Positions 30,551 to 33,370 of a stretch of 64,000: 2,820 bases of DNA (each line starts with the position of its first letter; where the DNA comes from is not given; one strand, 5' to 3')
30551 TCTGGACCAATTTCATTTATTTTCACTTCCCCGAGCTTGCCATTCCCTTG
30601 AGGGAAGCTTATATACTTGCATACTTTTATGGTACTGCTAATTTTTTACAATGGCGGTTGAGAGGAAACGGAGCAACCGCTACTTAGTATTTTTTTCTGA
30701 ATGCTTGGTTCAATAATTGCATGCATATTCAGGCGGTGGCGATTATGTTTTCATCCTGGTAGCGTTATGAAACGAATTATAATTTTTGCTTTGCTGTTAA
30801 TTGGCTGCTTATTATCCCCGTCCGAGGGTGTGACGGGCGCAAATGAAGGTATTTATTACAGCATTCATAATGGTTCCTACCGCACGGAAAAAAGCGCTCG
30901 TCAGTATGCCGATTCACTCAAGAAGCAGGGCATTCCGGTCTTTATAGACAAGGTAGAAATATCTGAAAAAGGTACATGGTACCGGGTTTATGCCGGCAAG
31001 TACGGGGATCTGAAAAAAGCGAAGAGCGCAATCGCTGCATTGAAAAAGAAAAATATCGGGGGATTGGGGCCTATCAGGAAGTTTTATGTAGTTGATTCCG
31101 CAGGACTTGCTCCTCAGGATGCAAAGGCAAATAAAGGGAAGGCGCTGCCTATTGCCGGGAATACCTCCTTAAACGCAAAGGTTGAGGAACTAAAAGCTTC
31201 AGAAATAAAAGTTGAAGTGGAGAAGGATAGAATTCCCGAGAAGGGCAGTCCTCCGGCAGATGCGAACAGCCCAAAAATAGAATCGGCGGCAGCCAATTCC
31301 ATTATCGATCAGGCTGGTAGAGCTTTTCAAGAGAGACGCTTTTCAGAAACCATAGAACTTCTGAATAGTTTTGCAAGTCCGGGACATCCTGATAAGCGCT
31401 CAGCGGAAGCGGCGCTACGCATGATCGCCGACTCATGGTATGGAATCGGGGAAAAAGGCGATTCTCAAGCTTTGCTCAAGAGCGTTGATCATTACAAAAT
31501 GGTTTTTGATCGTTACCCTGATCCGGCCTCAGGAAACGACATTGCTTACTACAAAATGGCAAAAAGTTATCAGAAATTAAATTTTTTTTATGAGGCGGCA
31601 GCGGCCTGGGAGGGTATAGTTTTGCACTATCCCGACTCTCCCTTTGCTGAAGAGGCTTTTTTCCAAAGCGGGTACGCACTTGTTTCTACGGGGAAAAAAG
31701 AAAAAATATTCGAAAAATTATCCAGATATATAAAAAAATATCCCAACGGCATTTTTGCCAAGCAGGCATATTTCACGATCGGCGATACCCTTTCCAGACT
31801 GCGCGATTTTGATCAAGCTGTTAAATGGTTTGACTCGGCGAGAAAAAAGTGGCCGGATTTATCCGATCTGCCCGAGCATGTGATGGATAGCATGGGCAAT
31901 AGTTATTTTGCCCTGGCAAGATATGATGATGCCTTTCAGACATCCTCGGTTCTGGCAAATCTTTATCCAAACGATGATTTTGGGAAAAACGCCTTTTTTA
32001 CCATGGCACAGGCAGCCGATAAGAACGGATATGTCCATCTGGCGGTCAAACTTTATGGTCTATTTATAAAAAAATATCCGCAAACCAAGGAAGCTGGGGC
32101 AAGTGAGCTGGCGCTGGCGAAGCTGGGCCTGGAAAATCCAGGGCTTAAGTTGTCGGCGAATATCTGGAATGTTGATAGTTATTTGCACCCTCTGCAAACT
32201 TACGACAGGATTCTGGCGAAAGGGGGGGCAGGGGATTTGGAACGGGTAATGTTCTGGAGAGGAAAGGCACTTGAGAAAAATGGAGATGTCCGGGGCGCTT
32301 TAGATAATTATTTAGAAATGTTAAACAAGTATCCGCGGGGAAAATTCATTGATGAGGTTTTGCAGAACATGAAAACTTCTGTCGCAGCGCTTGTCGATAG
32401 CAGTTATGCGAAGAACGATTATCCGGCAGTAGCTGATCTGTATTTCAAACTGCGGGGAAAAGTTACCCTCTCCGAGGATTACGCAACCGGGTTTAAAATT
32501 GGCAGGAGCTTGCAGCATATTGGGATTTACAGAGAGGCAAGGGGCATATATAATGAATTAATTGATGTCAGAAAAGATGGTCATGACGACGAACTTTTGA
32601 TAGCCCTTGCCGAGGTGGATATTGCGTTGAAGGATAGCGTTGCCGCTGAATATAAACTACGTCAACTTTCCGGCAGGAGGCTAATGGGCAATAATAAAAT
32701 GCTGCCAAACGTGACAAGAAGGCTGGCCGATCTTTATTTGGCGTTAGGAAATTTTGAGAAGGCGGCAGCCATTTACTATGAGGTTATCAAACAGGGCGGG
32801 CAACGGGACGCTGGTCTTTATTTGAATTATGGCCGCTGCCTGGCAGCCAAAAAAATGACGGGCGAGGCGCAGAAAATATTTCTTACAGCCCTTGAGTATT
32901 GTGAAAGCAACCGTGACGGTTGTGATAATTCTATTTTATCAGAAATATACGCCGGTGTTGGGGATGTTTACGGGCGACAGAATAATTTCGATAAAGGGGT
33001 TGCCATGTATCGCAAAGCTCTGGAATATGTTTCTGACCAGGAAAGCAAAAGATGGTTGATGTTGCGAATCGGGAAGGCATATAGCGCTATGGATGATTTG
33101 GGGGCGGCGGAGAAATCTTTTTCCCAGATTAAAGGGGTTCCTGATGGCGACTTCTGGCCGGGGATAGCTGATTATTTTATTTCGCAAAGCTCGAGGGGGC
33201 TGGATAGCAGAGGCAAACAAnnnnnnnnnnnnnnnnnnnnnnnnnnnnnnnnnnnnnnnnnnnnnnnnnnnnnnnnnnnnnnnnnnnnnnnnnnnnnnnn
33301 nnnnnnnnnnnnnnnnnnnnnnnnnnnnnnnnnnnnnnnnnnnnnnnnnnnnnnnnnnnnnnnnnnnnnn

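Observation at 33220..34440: Flagellar regulatory kinase has Glu in place of the phospho-accepting His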

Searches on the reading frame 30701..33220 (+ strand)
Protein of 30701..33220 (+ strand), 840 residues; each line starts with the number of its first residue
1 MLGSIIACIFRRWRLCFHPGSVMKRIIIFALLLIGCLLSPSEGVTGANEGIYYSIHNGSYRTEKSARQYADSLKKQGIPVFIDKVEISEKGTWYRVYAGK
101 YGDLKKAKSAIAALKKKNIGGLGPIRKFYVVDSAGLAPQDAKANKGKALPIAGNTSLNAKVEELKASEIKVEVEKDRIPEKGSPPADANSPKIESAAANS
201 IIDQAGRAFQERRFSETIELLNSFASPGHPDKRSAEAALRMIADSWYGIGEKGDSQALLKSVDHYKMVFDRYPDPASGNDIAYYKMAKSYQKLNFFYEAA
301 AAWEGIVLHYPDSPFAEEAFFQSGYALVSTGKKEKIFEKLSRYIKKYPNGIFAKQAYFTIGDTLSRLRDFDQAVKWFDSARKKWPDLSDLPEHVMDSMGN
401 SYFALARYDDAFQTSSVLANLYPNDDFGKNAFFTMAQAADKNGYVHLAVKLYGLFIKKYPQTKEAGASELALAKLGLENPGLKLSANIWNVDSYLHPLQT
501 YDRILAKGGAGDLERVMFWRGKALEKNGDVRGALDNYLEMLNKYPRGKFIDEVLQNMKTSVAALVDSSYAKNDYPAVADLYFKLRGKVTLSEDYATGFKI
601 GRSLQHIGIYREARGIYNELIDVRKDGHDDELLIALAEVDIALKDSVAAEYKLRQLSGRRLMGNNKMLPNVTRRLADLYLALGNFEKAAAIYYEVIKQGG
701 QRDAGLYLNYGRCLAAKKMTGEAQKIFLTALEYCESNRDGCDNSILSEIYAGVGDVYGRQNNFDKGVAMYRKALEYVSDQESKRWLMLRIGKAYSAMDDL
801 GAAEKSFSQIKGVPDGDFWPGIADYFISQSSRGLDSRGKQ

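Call 3: search_protein_families(library=pfam, proteins=[window:30701-33220:+], max_evalue=0.01)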
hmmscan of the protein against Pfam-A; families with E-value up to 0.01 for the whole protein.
window:30701-33220:+ (840 aa): 15 families
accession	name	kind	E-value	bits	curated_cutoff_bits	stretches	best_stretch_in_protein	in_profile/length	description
PF13174.12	TPR_6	-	3.4e-25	87.3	26.3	0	318-349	1-32/33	Tetratricopeptide repeat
PF07719.23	TPR_2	-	1.4e-19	68.9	27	0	516-545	3-32/34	Tetratricopeptide repeat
PF13428.12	TPR_14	-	1.7e-19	68.7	23.5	1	669-712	1-43/44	Tetratricopeptide repeat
PF13424.12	TPR_12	-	4e-18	65.8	30.1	2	705-775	4-73/77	Tetratricopeptide repeat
PF05036.18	SPOR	-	6.1e-14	52.6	21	1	53-120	5-71/76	SPOR domain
PF13432.12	TPR_16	-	8.2e-14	52.2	32.7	1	674-730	2-57/65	Tetratricopeptide repeat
PF13181.12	TPR_8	-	5.8e-12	45.2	25.7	0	748-775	2-29/34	Tetratricopeptide repeat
PF00515.34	TPR_1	-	8.7e-11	41.6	27.8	0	748-775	2-29/34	Tetratricopeptide repeat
PF14559.12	TPR_19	-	5.7e-09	36.6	25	1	680-731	2-52/68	Tetratricopeptide repeat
PF13525.12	YfiO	-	3e-08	34.1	25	1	282-365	8-90/203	Outer membrane lipoprotein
PF13374.12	TPR_10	-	5.2e-05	23.6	27.5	0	675-696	8-29/42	Tetratricopeptide repeat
PF13176.12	TPR_7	-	0.00036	20.8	27.9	0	674-692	4-22/36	Tetratricopeptide repeat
PF25068.1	ARM_TT21_4th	-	0.00059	20.6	30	0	671-702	34-65/153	Tetratricopeptide repeat protein 21 forth ARM domain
PF13431.12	TPR_17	-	0.0047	17.5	24.4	0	702-724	11-33/34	Tetratricopeptide repeat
PF10602.15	RPN7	-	0.0088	16.2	29.6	0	750-815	39-104/174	26S proteasome subunit RPN7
